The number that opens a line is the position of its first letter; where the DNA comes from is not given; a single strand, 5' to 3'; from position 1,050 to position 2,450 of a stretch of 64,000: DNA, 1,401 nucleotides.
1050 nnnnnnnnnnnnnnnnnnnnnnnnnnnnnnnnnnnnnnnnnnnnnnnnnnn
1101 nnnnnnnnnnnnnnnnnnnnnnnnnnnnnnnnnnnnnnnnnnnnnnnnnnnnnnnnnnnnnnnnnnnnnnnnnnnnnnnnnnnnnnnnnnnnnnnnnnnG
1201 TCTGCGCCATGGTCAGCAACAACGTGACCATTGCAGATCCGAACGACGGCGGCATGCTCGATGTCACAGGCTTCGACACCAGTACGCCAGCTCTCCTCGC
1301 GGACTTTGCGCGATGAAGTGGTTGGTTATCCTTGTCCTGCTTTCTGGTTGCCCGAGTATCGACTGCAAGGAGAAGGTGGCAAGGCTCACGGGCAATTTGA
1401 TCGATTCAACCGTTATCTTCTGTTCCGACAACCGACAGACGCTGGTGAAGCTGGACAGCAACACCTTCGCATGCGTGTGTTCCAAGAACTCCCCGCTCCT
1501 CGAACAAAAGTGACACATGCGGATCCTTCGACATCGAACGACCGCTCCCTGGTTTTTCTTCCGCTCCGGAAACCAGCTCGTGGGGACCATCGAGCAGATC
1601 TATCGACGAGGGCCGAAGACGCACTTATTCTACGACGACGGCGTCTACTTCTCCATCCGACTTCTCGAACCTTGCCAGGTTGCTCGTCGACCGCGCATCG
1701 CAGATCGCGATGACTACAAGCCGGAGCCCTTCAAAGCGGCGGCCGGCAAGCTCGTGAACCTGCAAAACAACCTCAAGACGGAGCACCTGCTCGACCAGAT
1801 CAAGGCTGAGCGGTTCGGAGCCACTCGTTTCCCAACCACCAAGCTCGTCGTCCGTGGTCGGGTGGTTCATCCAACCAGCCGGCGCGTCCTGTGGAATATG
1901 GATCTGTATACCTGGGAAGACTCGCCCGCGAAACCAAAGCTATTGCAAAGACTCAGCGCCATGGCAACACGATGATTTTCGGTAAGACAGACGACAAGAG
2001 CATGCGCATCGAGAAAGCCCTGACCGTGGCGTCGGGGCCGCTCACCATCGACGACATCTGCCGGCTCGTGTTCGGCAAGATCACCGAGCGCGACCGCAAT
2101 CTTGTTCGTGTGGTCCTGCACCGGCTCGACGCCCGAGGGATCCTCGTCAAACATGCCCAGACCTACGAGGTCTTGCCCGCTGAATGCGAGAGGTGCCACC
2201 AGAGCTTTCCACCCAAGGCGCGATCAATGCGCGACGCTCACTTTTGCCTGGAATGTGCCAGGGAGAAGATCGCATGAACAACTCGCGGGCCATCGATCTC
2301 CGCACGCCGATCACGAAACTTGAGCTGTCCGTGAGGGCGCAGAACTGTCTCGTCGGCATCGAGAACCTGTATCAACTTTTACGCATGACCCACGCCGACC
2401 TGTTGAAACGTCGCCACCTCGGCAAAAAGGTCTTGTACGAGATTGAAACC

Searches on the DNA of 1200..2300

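Call 100: search_rna_families(source=window, start=1200, end=2300, threshold=evalue, max_evalue=0.1)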
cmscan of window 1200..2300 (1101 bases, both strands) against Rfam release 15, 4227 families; matches with E-value up to 0.1: 0.
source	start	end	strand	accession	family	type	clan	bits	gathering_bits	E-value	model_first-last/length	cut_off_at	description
